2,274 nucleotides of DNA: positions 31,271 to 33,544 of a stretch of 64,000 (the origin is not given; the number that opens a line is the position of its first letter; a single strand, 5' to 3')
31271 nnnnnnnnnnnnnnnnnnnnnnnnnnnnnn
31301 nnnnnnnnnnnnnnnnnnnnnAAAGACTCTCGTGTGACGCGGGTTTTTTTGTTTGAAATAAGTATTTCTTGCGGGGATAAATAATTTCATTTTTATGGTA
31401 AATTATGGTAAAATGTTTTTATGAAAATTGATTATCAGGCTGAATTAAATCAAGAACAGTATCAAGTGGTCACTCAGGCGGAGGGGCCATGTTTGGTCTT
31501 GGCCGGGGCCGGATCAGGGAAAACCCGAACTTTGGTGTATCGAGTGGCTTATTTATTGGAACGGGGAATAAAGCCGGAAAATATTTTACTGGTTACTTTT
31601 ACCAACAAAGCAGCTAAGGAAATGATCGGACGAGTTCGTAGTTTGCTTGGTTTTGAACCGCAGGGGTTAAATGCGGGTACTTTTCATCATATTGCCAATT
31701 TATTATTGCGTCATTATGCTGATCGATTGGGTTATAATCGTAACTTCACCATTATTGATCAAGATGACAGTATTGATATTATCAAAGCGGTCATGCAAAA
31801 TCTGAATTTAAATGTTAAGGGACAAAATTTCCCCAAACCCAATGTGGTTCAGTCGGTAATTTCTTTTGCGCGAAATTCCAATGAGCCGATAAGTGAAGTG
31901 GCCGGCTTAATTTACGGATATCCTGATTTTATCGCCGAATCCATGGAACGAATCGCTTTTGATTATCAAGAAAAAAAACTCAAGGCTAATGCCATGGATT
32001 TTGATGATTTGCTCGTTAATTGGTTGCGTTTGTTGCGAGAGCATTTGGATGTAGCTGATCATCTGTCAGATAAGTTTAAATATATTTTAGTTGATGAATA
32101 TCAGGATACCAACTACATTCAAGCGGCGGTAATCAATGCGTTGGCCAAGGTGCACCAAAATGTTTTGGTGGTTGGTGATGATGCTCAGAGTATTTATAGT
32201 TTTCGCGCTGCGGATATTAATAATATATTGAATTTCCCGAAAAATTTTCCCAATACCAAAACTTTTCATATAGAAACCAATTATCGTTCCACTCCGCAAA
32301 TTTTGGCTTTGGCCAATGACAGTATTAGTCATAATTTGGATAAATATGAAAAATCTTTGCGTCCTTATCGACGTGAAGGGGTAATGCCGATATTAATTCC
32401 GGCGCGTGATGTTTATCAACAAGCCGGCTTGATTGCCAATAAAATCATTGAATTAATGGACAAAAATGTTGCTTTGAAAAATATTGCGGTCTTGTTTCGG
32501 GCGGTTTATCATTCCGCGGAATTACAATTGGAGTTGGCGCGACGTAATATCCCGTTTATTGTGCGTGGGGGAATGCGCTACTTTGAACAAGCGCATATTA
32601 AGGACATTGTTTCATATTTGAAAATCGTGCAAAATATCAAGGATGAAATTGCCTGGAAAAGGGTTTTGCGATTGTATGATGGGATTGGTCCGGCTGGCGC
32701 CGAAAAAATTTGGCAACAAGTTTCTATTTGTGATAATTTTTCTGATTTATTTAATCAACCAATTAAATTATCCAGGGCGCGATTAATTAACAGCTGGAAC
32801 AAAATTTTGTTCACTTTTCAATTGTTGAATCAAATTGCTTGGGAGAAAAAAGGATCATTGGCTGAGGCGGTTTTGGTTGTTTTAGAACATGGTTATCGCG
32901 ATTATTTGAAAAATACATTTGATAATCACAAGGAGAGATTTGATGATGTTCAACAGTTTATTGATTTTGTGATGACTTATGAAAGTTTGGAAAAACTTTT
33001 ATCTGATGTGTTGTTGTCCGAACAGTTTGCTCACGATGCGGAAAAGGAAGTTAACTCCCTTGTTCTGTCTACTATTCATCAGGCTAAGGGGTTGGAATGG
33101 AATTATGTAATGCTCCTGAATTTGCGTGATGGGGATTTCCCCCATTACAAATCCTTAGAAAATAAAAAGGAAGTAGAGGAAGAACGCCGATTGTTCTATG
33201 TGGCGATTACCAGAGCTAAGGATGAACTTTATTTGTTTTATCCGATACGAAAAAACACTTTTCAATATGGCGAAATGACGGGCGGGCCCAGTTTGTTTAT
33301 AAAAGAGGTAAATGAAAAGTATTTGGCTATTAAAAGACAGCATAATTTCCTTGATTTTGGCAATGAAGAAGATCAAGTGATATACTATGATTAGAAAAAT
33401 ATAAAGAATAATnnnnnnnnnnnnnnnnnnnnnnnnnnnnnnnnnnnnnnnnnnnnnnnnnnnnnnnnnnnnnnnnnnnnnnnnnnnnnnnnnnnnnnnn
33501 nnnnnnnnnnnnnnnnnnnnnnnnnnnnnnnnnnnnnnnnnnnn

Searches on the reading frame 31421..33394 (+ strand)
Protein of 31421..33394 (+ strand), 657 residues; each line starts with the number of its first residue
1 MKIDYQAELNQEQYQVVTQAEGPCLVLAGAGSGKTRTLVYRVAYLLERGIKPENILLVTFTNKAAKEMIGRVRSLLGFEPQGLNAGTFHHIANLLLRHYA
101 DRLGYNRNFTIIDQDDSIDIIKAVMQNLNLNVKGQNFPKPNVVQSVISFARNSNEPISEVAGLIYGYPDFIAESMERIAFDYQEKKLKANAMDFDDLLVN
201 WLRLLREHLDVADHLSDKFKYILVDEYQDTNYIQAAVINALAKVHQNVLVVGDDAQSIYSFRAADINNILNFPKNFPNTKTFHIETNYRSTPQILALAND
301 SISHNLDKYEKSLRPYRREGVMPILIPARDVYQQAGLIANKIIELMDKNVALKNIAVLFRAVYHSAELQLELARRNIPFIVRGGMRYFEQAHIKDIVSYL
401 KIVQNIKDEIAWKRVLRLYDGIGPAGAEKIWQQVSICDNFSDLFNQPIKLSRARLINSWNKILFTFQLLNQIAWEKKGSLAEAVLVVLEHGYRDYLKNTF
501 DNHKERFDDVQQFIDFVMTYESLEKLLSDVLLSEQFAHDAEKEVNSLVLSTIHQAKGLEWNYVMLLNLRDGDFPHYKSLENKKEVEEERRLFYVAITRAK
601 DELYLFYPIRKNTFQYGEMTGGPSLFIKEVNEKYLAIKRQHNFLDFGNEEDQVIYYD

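Call 32: search_protein_families(library=pfam, proteins=[window:31421-33394:+], max_evalue=0.0001)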
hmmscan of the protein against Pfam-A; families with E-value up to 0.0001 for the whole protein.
window:31421-33394:+ (657 aa): 6 families
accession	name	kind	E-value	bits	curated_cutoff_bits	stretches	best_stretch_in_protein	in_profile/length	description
PF00580.27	UvrD-helicase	-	2.1e-80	270.7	23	1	9-277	1-271/271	UvrD/REP helicase N-terminal domain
PF13361.12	UvrD_C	-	1.4e-59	202.8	25.6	1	283-607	2-347/350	UvrD-like helicase C-terminal domain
PF13245.12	AAA_19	-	1.6e-22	80.6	25.1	1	18-262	8-134/134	AAA domain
PF13538.12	UvrD_C_2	-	2.7e-11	43.6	27.4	1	548-605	3-51/52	UvrD-like helicase C-terminal domain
PF01443.25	Viral_helicase1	-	3.9e-11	43.6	21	0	507-605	141-226/228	Viral superfamily 1 RNA helicase core domain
PF13604.12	AAA_30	-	2.1e-07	31.3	27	0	9-69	2-63/191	AAA domain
